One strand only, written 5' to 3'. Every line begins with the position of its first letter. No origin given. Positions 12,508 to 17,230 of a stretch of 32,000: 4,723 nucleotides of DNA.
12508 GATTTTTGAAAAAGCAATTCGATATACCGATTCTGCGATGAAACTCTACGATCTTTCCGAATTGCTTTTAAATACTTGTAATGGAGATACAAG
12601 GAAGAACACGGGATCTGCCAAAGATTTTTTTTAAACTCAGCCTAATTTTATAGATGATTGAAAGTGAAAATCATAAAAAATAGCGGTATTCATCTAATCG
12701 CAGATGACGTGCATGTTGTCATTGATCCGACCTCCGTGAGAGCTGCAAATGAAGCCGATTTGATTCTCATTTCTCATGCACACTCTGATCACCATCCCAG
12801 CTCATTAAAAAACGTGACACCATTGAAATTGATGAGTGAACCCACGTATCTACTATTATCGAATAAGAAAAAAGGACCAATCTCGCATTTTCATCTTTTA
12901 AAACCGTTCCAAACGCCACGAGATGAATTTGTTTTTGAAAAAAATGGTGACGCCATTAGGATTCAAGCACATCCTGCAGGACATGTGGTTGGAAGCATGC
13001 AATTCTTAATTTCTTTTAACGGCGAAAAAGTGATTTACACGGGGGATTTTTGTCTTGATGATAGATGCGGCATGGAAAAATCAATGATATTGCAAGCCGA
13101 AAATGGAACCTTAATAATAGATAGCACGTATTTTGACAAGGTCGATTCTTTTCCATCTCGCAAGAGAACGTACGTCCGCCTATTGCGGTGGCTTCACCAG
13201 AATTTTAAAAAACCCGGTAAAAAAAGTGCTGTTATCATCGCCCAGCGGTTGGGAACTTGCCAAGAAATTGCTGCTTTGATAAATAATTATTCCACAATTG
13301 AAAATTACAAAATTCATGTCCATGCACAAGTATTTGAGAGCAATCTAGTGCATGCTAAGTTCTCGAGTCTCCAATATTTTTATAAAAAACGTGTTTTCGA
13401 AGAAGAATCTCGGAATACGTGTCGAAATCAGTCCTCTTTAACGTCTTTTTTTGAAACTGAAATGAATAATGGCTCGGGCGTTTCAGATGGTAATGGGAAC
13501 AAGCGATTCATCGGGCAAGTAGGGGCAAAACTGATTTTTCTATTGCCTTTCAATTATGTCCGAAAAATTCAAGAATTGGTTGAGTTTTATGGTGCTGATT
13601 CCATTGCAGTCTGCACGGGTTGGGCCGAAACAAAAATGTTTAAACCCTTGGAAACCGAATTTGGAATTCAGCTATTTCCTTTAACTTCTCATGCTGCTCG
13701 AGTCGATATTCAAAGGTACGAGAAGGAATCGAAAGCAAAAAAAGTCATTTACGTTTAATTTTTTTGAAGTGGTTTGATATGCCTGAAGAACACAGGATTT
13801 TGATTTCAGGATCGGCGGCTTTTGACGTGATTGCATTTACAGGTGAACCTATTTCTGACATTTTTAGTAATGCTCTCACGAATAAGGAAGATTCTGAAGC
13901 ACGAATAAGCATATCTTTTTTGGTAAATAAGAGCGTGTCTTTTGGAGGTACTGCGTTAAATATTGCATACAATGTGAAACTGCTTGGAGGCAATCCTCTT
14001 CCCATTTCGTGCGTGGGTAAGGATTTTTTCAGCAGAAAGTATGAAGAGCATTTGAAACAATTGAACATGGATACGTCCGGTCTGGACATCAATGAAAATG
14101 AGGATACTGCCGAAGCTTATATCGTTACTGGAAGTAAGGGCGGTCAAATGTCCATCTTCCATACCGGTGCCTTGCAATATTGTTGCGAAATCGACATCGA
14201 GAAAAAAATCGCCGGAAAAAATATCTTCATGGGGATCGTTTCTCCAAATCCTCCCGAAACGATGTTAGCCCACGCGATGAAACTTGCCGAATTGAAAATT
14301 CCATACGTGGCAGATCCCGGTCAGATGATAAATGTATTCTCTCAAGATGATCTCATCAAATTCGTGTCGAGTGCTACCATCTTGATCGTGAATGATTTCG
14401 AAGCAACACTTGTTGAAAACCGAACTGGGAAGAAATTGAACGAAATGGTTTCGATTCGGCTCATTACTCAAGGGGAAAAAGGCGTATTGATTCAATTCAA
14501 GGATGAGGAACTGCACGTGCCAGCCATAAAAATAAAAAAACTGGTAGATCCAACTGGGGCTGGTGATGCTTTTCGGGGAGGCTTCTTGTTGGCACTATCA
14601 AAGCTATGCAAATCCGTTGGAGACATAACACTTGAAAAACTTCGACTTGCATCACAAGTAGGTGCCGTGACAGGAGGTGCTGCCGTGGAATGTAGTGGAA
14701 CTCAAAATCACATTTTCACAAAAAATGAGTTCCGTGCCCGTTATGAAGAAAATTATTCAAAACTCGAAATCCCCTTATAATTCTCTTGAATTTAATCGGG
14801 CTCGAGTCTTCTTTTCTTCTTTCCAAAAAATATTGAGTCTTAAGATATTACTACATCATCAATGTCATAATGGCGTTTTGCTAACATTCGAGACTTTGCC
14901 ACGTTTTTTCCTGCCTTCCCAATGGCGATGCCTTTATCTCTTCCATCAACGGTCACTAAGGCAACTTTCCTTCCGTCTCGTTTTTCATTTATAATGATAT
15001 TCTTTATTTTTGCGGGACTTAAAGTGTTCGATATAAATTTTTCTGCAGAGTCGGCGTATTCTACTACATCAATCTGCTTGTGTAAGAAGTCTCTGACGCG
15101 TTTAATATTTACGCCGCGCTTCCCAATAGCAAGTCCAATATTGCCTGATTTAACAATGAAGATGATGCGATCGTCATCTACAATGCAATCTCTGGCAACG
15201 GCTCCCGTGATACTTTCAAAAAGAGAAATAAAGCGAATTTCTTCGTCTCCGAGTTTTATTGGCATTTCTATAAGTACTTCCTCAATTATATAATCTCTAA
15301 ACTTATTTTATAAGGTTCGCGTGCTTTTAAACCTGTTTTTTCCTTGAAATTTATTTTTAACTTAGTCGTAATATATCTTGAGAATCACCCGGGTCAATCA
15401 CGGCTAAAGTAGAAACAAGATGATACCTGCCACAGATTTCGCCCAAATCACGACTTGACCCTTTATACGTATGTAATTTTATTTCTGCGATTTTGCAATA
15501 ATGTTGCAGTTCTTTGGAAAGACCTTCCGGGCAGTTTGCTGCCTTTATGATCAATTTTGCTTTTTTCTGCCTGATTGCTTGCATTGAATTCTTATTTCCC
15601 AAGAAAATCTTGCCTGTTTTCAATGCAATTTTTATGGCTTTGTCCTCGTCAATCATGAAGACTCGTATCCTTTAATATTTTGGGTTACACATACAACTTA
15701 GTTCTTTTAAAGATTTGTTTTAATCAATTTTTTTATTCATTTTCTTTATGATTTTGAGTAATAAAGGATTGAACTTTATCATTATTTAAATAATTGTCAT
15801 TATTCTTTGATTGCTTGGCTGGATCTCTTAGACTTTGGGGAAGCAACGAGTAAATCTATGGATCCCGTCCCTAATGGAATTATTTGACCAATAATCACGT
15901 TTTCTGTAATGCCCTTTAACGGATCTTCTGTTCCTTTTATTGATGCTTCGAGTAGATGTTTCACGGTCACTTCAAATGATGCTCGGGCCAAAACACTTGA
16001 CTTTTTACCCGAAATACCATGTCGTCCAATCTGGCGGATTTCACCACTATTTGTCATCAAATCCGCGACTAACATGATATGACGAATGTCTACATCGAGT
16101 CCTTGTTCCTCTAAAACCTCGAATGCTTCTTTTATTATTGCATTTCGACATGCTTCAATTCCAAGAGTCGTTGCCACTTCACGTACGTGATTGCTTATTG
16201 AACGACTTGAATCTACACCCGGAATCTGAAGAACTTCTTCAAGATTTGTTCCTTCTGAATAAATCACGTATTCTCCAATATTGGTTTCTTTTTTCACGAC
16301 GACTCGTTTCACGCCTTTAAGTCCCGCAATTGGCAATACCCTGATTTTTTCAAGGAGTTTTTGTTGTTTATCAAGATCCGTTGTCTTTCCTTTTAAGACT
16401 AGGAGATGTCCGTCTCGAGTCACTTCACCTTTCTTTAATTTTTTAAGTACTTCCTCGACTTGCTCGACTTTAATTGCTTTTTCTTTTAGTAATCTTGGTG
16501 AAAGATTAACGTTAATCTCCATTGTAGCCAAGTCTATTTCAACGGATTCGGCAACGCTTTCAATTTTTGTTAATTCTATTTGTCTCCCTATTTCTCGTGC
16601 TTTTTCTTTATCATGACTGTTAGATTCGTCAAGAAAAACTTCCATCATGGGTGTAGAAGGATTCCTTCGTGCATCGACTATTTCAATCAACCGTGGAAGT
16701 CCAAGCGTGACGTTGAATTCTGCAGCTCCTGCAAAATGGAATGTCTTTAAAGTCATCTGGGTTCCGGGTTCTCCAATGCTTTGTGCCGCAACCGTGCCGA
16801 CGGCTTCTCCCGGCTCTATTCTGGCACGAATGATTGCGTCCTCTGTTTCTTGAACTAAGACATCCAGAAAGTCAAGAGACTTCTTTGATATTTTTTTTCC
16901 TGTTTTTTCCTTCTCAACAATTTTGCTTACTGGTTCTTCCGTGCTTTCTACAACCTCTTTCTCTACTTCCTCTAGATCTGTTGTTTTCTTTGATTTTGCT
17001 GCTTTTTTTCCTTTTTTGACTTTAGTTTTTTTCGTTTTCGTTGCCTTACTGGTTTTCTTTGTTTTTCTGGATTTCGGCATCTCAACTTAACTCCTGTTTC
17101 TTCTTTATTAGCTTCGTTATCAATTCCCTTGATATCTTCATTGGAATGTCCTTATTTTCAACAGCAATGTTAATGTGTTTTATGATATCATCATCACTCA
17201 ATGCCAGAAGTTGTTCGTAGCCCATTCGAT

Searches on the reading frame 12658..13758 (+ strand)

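Call 63: search_protein_families(library=pfam, proteins=[window:12658-13758:+], max_evalue=0.001)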
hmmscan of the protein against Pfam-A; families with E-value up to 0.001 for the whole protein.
window:12658-13758:+ (366 aa): 2 families
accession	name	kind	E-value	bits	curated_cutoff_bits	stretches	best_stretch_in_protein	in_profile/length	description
PF16661.11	Lactamase_B_6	-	6.6e-05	22.8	27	0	93-131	124-162/193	Metallo-beta-lactamase superfamily domain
PF13483.12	Lactamase_B_3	-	0.00014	22.3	24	1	13-130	12-110/160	Beta-lactamase superfamily domain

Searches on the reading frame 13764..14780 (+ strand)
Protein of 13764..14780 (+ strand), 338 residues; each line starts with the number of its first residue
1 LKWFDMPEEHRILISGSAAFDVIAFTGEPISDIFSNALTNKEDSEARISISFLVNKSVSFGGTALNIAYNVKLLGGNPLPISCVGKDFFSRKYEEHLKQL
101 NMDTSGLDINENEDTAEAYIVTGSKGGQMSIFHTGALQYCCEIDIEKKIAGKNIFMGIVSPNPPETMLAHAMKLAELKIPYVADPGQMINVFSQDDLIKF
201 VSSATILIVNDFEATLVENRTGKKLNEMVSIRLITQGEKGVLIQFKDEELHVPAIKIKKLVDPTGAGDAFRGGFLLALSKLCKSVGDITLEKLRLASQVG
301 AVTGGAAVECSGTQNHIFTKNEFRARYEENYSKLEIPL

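Call 63: search_protein_families(library=pfam, proteins=[window:13764-14780:+], max_evalue=0.001)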
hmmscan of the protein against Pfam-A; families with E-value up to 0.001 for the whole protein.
window:13764-14780:+ (338 aa): 1 family
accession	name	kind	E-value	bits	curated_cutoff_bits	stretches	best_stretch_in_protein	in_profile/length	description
PF00294.29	PfkB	-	5.5e-36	124.9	25.8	1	58-315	33-297/302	pfkB family carbohydrate kinase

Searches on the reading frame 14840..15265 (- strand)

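Call 63: search_protein_families(library=pfam, proteins=[window:14840-15265:-], max_evalue=0.001)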
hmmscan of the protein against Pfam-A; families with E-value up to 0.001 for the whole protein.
window:14840-15265:- (141 aa): 4 families
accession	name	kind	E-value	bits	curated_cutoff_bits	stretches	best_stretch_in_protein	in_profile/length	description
PF13184.12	KH_5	-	4.1e-15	56.1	27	1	31-92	2-69/69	NusA-like KH domain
PF07650.23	KH_2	-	1.7e-14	53.9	22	1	14-70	5-63/78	KH domain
PF13083.13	KH_KhpA-B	-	9e-06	26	32.1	0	89-122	17-51/73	KhpA/KhpB, KH domain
PF23095.1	KH_NusA_C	-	0.00086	19.8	34.2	0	102-130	1-29/59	Transcription termination/antitermination protein NusA, KH domain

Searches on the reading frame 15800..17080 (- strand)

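Call 63: search_protein_families(library=pfam, proteins=[window:15800-17080:-], max_evalue=0.001)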
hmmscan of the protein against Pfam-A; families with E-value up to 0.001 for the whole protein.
window:15800-17080:- (426 aa): 1 family
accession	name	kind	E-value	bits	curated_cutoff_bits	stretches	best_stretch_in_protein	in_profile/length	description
PF04998.22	RNA_pol_Rpb1_5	-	1.9e-55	188.6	28.5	1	81-362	65-265/267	RNA polymerase Rpb1, domain 5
